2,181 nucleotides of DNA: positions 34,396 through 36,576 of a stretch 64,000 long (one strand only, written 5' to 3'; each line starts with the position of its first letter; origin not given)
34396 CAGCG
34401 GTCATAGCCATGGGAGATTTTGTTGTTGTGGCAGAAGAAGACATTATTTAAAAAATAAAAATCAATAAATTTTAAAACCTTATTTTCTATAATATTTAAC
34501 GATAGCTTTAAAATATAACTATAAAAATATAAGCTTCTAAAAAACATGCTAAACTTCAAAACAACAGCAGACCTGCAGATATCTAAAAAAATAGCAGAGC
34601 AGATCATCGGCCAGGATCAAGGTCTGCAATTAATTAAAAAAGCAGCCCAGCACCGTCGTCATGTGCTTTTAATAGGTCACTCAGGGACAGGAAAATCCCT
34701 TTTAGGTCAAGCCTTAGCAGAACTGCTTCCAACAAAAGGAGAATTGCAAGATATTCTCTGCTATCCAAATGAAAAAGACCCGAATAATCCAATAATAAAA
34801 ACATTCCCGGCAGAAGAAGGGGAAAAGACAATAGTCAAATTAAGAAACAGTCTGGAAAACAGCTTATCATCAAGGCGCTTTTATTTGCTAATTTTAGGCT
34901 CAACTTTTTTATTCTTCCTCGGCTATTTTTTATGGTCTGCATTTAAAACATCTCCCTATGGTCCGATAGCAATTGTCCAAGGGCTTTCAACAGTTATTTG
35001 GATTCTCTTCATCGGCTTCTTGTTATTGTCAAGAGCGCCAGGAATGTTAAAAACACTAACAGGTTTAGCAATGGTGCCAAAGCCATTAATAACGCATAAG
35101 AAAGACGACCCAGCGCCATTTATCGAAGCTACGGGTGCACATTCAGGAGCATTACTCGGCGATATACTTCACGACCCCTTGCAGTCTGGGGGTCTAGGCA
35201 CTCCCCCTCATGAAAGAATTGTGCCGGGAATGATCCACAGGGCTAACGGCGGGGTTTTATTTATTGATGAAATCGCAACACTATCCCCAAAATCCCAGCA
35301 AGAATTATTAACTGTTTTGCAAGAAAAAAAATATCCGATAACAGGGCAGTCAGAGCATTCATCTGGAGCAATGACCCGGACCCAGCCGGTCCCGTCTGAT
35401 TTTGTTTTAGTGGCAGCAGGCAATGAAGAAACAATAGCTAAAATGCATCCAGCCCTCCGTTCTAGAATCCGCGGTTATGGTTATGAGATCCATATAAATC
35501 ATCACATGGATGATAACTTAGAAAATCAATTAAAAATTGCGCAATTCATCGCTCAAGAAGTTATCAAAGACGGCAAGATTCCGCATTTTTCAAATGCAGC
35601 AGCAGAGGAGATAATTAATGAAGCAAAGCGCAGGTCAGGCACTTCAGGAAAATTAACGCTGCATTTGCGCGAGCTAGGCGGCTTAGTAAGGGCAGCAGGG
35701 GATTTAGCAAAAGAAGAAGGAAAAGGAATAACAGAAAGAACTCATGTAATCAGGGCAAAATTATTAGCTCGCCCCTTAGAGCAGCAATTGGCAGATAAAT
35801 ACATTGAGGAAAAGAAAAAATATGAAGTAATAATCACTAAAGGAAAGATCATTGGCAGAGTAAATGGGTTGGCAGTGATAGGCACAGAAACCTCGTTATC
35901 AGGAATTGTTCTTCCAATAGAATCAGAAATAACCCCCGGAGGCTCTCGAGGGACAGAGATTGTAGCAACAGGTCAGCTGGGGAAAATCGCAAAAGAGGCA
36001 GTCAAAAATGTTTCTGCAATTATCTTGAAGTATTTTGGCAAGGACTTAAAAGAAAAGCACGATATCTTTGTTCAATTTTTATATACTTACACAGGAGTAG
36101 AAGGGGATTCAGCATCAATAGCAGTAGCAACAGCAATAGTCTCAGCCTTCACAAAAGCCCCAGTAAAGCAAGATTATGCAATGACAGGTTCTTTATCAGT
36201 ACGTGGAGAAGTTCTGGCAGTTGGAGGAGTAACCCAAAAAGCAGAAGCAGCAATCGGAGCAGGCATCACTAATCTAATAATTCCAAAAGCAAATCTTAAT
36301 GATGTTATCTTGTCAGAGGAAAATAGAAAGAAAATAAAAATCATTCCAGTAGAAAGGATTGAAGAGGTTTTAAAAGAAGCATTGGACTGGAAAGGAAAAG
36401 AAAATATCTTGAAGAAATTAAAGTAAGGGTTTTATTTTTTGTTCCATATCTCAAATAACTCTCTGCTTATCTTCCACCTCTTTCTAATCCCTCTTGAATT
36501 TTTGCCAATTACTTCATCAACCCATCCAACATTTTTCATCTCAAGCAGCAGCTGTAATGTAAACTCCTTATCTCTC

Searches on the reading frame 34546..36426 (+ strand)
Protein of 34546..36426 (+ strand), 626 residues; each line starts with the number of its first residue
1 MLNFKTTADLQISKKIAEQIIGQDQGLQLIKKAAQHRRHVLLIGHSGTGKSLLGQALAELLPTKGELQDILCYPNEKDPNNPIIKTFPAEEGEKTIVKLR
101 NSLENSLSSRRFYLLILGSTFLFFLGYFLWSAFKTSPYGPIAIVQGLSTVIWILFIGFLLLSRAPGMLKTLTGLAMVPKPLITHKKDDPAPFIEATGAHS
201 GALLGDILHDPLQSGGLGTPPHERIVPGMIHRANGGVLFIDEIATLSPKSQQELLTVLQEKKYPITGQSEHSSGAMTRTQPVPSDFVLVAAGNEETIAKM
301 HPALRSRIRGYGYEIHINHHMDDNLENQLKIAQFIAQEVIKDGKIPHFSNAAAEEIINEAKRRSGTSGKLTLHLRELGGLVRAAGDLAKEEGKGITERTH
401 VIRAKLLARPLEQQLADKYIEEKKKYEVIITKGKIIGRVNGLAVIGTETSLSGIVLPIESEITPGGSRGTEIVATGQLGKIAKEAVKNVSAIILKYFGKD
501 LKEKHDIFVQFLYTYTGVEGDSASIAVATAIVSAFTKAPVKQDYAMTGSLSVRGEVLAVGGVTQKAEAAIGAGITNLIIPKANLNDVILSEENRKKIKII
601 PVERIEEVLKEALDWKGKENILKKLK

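Call 7: search_protein_families(library=pfam, proteins=[window:34546-36426:+])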
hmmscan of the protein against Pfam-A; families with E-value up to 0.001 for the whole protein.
window:34546-36426:+ (626 aa): 13 families
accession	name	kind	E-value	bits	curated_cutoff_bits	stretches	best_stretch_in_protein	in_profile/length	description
PF05362.19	Lon_C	-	1.8e-33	116.3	21.1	1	418-613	9-203/205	Lon protease (S16) C-terminal proteolytic domain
PF00158.32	Sigma54_activat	-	3.2e-15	56.7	20.2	1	227-271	86-130/168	Sigma-54 interaction domain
PF07728.20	AAA_5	-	2.5e-12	47.4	22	1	234-307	66-138/139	AAA domain (dynein-related subfamily)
PF01078.27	Mg_chelatase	-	1.1e-11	44.9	20.3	1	18-65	3-50/207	Magnesium chelatase, subunit ChlI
PF13541.12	ChlI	-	3.4e-08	33.8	27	1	469-583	11-121/121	Subunit ChlI of Mg-chelatase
PF20436.4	LonB_AAA-LID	-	1.1e-07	32.2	22.4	1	347-404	1-58/65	Archaeal LonB, AAA+ ATPase LID domain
PF00004.35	AAA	-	3.6e-07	31.1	21.2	0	234-308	57-123/131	ATPase family associated with various cellular activities (AAA)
PF14532.12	Sigma54_activ_2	-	5.4e-07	30.4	25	0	230-261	65-96/138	Sigma-54 interaction domain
PF13654.12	AAA_32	-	9.8e-07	29.3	21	1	190-297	3-112/133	LonB-like, AAA domain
PF13401.12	AAA_22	-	1.5e-05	25.7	27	0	35-80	3-33/130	AAA domain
PF13191.12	AAA_16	-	3.2e-05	24.9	32.6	1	27-64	13-51/167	AAA ATPase domain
PF20030.5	bpMoxR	-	3.5e-05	23.4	27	0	12-63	6-57/205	MoxR domain in the MoxR-vWA-beta-propeller ternary systems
PF12775.13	AAA_7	-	0.00094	19.2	25.8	0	29-63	25-59/181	P-loop containing dynein motor region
